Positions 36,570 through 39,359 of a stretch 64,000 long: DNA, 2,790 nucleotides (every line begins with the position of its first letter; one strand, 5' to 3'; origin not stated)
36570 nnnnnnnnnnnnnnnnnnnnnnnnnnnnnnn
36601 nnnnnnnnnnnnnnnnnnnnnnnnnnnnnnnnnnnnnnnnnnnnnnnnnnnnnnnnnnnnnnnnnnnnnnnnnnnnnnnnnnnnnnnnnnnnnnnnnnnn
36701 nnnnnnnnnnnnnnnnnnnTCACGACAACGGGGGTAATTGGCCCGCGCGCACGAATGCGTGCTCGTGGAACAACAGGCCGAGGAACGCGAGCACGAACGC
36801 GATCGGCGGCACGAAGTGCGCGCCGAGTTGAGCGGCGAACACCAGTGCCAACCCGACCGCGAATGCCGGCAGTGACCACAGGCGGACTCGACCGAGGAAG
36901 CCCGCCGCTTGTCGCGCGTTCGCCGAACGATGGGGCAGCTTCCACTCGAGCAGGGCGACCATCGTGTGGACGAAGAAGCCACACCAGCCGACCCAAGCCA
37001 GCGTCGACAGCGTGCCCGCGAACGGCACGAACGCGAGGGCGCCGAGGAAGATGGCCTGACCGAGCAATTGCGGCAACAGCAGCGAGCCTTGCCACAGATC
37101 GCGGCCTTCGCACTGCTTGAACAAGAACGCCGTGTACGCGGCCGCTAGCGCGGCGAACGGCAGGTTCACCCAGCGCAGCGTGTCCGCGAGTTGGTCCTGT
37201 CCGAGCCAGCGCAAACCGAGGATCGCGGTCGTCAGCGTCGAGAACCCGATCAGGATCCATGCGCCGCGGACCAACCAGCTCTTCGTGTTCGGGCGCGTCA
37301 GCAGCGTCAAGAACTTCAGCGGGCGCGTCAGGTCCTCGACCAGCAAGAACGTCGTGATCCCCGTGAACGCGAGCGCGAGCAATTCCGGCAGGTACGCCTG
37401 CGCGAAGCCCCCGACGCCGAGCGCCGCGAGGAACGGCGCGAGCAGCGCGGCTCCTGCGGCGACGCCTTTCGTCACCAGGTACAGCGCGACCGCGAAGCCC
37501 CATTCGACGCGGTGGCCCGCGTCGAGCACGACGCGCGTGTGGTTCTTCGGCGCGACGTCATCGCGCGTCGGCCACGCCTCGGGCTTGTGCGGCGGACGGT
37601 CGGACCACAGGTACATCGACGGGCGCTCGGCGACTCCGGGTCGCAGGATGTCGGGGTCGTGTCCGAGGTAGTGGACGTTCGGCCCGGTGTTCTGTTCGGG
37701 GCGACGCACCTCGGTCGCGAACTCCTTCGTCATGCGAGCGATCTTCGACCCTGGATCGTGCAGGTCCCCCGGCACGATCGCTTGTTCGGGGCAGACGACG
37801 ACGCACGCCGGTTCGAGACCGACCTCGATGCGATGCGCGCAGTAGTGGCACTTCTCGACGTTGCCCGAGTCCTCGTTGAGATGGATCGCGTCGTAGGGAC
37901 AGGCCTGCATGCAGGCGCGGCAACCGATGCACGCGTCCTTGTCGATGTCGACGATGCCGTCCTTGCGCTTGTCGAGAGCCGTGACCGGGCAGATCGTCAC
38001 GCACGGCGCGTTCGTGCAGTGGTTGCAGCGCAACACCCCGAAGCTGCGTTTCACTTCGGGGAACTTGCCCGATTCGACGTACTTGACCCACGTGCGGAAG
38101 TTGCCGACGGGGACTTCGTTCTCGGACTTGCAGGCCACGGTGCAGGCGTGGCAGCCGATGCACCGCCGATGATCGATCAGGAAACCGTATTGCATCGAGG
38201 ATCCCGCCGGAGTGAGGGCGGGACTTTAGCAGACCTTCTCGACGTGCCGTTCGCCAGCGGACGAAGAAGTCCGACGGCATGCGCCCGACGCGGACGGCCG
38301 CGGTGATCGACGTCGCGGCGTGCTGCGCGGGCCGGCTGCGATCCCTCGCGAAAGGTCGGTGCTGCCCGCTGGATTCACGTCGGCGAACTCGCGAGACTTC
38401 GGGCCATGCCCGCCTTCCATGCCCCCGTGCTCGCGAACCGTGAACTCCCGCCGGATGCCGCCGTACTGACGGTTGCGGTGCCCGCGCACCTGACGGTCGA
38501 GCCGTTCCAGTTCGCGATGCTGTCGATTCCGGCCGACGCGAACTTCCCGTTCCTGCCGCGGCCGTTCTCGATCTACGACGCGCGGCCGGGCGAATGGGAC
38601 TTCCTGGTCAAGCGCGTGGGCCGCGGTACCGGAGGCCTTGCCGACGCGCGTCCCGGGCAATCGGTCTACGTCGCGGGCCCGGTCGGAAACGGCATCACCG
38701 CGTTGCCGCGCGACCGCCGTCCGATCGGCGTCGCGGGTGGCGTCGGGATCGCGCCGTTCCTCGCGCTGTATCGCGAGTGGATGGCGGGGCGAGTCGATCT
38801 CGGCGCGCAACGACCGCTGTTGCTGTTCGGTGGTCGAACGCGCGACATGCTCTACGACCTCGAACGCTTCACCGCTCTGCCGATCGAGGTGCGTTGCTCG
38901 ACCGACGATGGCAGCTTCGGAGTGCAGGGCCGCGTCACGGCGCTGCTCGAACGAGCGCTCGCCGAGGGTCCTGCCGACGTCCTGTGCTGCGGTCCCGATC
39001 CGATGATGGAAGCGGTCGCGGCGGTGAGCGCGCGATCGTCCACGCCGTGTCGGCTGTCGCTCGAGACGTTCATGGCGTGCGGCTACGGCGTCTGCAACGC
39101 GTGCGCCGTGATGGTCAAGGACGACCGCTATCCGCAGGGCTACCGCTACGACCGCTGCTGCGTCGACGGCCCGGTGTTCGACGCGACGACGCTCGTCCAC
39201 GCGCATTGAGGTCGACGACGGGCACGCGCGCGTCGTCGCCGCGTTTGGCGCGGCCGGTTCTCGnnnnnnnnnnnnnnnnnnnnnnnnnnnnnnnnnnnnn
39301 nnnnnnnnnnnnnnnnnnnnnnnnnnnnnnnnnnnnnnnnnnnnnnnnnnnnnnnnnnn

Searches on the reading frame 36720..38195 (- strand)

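Call 50: search_protein_families(library=pfam, proteins=[window:36720-38195:-], max_evalue=0.0001)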
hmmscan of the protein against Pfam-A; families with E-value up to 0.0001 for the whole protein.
window:36720-38195:- (491 aa): 13 families
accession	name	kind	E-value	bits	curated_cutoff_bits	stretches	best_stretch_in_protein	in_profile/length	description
PF13247.11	Fer4_11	-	1.3e-23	83.5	26.2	1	55-143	8-98/100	4Fe-4S dicluster domain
PF12838.12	Fer4_7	-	9e-13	48.9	27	2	56-103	1-52/52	4Fe-4S dicluster domain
PF03916.19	NrfD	-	6e-12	46.2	25.8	1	227-388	6-190/313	Polysulphide reductase, NrfD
PF12837.12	Fer4_6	-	8.2e-12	44.9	25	1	81-104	1-24/24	4Fe-4S binding domain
PF13237.11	Fer4_10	-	1.6e-11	44.4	25.5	1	83-136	3-53/53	4Fe-4S dicluster domain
PF12797.12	Fer4_2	-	2.7e-09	36.8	24.5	2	82-101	3-22/22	4Fe-4S binding domain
PF13187.11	Fer4_9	-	2.8e-09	37.3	27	1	56-104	1-52/52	4Fe-4S dicluster domain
PF00037.32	Fer4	-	2.9e-09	36.8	21.1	1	83-104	2-23/24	4Fe-4S binding domain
PF14697.11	Fer4_21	-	9.3e-08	32.5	35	1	57-106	8-59/59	4Fe-4S dicluster domain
PF25160.1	LdpA_Fe-S-bd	-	2.1e-07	31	27.6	1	62-106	6-45/49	LdpA Fe-S cluster-binding domain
PF13484.11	Fer4_16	-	8e-07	30.2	30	0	89-117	2-30/66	4Fe-4S double cluster binding domain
PF12800.12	Fer4_4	-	1.2e-05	25.6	24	0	87-102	2-17/17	4Fe-4S binding domain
PF12798.12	Fer4_3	-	1.8e-05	25.6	27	0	89-103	1-15/15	4Fe-4S binding domain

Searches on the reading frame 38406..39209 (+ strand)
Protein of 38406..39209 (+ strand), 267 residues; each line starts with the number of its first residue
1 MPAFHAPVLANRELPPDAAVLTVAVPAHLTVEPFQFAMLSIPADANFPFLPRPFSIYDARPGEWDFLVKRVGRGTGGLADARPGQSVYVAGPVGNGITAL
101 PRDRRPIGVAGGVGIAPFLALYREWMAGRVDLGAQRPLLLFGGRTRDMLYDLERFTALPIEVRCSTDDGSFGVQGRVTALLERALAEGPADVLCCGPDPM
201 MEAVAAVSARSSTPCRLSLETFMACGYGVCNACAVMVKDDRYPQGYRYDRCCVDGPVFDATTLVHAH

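Call 50: search_protein_families(library=pfam, proteins=[window:38406-39209:+], max_evalue=0.0001)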
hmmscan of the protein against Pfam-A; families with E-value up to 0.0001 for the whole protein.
window:38406-39209:+ (267 aa): 2 families
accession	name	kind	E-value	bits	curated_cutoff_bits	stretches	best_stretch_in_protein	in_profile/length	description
PF10418.14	DHODB_Fe-S_bind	-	1.4e-12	47.6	23.9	1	220-263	1-40/41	Iron-sulfur cluster binding domain of dihydroorotate dehydrogenase B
PF00175.26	NAD_binding_1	-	6.8e-09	36.8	22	1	109-205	2-108/109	Oxidoreductase NAD-binding domain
